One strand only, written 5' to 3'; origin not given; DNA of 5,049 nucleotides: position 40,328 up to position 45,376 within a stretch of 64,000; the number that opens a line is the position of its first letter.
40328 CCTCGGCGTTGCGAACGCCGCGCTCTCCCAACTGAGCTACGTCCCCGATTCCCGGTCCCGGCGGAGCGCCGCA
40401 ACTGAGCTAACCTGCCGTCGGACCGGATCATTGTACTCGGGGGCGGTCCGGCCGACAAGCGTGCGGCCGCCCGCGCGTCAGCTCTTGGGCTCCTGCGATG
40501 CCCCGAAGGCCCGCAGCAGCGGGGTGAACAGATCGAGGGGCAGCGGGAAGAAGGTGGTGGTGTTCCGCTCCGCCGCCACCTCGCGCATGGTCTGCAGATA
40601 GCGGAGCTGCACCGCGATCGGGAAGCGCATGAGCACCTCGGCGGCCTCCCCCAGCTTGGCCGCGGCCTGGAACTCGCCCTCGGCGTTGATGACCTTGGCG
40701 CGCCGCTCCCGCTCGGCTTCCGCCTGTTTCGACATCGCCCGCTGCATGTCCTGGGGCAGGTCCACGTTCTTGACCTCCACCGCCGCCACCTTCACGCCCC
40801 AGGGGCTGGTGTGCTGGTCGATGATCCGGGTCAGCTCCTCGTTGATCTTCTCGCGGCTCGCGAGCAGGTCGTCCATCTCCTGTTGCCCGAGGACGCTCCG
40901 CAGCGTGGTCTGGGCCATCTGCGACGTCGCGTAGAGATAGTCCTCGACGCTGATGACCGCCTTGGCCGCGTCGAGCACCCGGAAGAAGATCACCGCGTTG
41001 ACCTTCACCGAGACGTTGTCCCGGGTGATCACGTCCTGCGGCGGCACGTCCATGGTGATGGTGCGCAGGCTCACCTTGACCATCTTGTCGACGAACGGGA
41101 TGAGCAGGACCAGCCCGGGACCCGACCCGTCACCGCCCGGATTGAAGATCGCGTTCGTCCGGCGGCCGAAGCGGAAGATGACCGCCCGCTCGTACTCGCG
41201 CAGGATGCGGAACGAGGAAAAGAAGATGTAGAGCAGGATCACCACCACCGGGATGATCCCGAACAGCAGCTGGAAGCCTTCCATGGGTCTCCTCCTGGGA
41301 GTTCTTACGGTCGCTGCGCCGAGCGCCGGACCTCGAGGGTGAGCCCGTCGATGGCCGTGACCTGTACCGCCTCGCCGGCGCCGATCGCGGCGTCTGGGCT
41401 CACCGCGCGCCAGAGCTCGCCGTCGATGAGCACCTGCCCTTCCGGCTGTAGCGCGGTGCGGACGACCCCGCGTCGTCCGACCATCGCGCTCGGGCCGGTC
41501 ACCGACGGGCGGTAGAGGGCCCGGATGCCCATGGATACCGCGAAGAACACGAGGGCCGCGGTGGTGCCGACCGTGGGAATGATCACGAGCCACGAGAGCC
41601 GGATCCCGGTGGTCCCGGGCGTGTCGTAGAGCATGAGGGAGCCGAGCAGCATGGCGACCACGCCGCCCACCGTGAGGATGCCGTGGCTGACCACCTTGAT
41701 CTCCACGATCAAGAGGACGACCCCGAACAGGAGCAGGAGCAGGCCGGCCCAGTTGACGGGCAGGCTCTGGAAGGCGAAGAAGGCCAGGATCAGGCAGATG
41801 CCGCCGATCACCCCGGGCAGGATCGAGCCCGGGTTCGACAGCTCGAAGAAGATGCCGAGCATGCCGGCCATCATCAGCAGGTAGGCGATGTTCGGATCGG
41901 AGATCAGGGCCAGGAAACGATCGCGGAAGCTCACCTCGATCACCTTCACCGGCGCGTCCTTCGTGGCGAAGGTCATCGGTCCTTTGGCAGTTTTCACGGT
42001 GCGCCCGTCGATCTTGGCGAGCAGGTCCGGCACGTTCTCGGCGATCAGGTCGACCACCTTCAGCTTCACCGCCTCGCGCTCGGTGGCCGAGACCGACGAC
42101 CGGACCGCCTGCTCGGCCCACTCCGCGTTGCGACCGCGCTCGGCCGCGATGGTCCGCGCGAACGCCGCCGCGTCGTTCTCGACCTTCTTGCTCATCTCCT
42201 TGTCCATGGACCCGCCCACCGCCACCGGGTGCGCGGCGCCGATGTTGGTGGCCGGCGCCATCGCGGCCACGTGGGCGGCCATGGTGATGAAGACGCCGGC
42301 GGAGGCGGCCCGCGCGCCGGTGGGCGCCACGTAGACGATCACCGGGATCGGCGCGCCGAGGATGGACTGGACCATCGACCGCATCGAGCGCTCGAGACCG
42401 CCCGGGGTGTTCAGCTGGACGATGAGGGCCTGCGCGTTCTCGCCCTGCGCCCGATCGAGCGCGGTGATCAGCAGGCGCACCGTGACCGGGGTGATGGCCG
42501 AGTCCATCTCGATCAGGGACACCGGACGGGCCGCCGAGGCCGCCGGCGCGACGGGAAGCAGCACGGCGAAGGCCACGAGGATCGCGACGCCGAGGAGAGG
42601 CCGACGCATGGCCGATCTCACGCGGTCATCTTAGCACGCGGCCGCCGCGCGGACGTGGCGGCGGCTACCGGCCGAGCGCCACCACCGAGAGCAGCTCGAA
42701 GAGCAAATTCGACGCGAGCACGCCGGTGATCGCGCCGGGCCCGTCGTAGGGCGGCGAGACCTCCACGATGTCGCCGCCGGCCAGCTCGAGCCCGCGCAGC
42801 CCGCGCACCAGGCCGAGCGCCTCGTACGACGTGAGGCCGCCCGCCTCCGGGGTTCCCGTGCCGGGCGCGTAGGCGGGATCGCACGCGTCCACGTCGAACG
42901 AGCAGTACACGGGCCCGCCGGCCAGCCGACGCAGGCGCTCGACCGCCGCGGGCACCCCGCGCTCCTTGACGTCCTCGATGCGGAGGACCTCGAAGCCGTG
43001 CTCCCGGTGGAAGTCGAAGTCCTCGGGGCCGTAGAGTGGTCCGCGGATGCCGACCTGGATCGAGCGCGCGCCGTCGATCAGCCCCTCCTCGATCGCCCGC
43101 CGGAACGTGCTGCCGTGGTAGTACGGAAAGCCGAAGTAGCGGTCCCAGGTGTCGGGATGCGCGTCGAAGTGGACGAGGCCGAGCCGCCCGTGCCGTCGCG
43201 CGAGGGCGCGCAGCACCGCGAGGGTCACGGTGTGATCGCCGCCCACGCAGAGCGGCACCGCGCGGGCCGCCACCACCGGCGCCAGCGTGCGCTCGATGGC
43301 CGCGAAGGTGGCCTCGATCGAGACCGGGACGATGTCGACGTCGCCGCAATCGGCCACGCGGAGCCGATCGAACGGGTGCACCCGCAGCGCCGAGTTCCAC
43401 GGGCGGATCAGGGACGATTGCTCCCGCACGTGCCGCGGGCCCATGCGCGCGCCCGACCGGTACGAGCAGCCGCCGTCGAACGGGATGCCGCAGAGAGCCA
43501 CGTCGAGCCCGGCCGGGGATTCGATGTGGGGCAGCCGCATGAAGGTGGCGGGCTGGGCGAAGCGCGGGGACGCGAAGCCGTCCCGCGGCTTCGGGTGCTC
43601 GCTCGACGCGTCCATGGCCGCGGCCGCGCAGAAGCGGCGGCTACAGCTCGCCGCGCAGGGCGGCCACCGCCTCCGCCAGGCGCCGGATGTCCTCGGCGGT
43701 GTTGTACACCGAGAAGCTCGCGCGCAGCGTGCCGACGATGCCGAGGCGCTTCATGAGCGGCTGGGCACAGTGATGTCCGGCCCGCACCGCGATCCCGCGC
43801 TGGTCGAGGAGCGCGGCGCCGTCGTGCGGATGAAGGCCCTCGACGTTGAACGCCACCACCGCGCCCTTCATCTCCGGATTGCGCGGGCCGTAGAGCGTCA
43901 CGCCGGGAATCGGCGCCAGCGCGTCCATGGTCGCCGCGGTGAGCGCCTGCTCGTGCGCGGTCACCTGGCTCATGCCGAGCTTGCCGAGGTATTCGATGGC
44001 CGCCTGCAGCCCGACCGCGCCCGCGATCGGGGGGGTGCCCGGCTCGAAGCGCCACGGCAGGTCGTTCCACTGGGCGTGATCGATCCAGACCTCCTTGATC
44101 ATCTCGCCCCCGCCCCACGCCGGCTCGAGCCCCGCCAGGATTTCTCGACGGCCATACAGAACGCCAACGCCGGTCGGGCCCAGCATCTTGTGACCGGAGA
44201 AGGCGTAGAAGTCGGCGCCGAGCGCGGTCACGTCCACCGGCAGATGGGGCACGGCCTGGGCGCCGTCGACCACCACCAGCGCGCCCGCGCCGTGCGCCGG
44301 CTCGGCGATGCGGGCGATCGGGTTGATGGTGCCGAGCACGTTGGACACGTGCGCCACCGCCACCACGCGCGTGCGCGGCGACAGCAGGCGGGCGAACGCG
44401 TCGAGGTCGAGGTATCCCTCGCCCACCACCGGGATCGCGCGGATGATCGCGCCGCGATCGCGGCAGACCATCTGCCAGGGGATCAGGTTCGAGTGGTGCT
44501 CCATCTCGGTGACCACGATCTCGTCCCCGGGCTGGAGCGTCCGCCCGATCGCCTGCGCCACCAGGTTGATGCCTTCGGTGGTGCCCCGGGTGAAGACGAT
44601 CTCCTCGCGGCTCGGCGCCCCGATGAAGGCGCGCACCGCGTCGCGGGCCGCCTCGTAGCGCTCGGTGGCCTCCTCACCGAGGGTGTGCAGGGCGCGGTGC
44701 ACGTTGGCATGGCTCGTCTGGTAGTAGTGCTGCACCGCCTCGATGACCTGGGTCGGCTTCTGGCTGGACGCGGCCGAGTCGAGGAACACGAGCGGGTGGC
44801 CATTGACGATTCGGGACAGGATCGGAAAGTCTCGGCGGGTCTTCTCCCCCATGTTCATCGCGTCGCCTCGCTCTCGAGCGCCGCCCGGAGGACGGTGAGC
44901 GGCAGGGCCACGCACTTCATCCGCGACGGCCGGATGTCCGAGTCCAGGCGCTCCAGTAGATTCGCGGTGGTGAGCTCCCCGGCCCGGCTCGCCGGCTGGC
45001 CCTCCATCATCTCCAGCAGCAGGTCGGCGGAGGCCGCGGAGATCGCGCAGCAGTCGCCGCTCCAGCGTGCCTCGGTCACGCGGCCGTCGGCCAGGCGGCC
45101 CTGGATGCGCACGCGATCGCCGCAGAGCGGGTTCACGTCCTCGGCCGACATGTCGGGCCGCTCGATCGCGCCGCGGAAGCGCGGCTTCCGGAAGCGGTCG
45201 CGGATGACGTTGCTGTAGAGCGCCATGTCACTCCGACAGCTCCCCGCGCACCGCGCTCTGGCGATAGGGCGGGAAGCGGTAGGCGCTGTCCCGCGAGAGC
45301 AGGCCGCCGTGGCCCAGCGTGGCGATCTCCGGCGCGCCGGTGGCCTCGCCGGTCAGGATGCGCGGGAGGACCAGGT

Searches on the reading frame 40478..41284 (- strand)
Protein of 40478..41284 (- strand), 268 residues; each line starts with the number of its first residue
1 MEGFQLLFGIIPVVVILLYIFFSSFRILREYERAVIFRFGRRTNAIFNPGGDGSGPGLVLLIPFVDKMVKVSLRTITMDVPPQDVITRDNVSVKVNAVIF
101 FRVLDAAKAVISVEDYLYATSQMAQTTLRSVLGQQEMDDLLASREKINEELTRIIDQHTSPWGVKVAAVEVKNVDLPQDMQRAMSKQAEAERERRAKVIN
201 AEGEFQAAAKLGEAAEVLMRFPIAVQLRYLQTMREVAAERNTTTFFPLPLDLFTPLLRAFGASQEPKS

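Call 25: search_protein_families(library=pfam, proteins=[window:40478-41284:-], max_evalue=0.01)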
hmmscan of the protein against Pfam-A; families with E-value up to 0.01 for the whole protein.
window:40478-41284:- (268 aa): 2 families
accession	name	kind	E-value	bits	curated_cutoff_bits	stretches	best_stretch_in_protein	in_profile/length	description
PF01145.31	Band_7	-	4.2e-38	131.6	23.6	1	27-204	2-175/176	SPFH domain / Band 7 family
PF13421.11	Band_7_1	-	2.5e-05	24.4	24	1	122-189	139-208/211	SPFH domain-Band 7 family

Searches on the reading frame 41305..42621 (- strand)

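Call 9: search_protein_families(library=ncbifam, proteins=[window:41305-42621:-])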
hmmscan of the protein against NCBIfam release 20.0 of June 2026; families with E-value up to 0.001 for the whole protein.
window:41305-42621:- (438 aa): 1 family
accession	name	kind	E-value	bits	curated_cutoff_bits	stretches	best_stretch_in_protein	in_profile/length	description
TIGR00706.1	SppA_dom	equivalog_domain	8.6e-06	25.5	155.45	1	36-129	4-97/208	signal peptide peptidase SppA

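Call 25: search_protein_families(library=pfam, proteins=[window:41305-42621:-], max_evalue=0.01)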
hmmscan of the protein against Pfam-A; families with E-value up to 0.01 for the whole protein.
window:41305-42621:- (438 aa): 3 families
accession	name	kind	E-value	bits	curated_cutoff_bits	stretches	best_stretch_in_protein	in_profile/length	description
PF24961.1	NfeD_membrane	-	1.1e-28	100.1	26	1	244-360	1-115/119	NfeD integral membrane domain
PF01957.25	NfeD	-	1.6e-19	70.3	29.1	1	379-433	3-57/57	NfeD-like C-terminal, partner-binding domain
PF25145.1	NfeD1b_N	-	9.8e-16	58.3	40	1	34-196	2-158/189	NfeD1b, N-terminal domain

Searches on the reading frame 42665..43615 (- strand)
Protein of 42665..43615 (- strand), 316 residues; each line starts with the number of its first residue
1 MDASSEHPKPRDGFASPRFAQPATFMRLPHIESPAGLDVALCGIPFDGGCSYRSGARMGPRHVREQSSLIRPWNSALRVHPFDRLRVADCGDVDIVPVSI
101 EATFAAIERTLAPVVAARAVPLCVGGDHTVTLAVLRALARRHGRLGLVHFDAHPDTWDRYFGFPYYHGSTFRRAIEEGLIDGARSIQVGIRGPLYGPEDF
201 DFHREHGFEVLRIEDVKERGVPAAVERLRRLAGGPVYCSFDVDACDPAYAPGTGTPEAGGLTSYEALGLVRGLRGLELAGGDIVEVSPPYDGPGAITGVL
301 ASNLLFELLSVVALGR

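Call 9: search_protein_families(library=ncbifam, proteins=[window:42665-43615:-])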
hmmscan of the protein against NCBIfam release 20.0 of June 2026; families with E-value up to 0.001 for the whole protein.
window:42665-43615:- (316 aa): 5 families
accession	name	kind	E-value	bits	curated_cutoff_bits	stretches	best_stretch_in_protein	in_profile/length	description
NF002564.0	PRK02190.1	subfamily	1.8e-81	273.7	302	1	17-312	13-301/307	agmatinase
TIGR01230.1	agmatinase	equivalog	8.8e-58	196.1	174.3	1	38-310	14-274/275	agmatinase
TIGR01227.1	hutG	equivalog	9.5e-32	110.4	229.15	1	9-309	6-306/307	formimidoylglutamase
TIGR01229.1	rocF_arginase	equivalog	1.9e-21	76.7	227.6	2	201-289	183-274/300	arginase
NF010347.0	PRK13775.1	equivalog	1.5e-08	34.3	381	1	35-313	47-328/331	formimidoylglutamase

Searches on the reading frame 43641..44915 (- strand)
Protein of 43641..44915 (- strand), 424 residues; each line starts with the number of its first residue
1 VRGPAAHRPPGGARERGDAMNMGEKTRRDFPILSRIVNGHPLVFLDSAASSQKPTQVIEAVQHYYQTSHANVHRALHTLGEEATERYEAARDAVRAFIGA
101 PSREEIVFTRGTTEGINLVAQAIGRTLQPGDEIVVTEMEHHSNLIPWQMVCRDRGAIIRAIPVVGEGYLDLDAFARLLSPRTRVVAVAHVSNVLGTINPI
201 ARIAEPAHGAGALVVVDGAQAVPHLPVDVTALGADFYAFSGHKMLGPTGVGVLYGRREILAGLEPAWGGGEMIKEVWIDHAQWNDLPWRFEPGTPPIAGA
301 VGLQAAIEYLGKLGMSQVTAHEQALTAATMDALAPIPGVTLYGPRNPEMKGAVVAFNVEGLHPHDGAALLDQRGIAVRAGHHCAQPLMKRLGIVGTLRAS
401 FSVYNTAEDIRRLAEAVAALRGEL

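Call 9: search_protein_families(library=ncbifam, proteins=[window:43641-44915:-])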
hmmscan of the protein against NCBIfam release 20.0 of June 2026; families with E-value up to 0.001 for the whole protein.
window:43641-44915:- (424 aa): 50 families (the best 25 are shown)
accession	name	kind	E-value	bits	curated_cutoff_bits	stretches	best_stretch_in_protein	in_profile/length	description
TIGR01979.1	sufS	subfamily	6.3e-173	575.2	475.1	1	25-420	2-398/403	SufS family cysteine desulfurase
NF041166.1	f2_encap_cargo1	exception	2.7e-163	545.4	800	1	24-419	228-622/623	family 2A encapsulin nanocompartment cargo protein cysteine desulfurase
NF006791.0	PRK09295.1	equivalog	4.1e-143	477.3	661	1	24-417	6-398/406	cysteine desulfurase SufS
NF008126.0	PRK10874.1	equivalog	5.9e-128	427.4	607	1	25-418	8-393/401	cysteine desulfurase CsdA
TIGR03392.1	FeS_syn_CsdA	equivalog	7.5e-127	423.8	493.6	1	25-418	5-390/398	cysteine desulfurase CsdA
TIGR01976.1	am_tr_V_VC1184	hypoth_equivalog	4.3e-86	289.7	352.35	1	24-417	4-401/401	cysteine desulfurase-like protein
TIGR01977.1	am_tr_V_EF2568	hypoth_equivalog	4e-74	249.9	377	1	43-419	1-375/376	cysteine desulfurase family protein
NF040779.1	Sec_lyase_SclA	exception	5.6e-60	203.2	525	1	44-418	2-374/378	selenocysteine lyase SclA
TIGR03402.1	FeS_nifS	equivalog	1e-47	162.8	530.75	1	43-417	1-366/379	cysteine desulfurase NifS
TIGR03235.1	DNA_S_dndA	equivalog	6.3e-39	134.3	480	1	44-385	1-326/353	cysteine desulfurase DndA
NF010611.0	PRK14012.1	equivalog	1.9e-36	125.9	548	1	43-384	7-331/406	IscS subfamily cysteine desulfurase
TIGR02006.1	IscS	equivalog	4.9e-34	118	643.2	1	43-350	5-296/402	IscS subfamily cysteine desulfurase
TIGR04343.1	egtE_PLP_lyase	equivalog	5e-30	104.5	400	1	43-418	15-369/370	ergothioneine biosynthesis PLP-dependent enzyme EgtE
TIGR03403.1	nifS_epsilon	equivalog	7.9e-30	103.9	587.7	1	43-385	1-326/382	NifS family cysteine desulfurase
NF002806.0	PRK02948.1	subfamily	3.3e-26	92.2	304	1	43-256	2-213/381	IscS subfamily cysteine desulfurase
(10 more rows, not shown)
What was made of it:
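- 43641..44858 (-): sufS cysteine desulfurase. TIGR01979, 575 bits against a cut-off of 475 (call 9).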

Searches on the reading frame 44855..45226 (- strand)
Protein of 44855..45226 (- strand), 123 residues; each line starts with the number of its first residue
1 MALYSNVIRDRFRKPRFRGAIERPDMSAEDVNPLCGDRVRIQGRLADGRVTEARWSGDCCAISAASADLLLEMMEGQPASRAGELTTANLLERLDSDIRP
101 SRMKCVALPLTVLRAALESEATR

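Call 25: search_protein_families(library=pfam, proteins=[window:44855-45226:-], max_evalue=0.01)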
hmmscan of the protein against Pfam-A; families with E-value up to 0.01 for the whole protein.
window:44855-45226:- (123 aa): 1 family
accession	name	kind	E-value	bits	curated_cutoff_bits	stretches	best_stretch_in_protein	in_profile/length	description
PF01592.21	NifU_N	-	5.9e-20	72.1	22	1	4-118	2-118/127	NifU-like N terminal domain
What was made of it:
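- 44855..45226 (-): NifU_N / SufU-like scaffold. PF01592, 72 bits (call 25).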
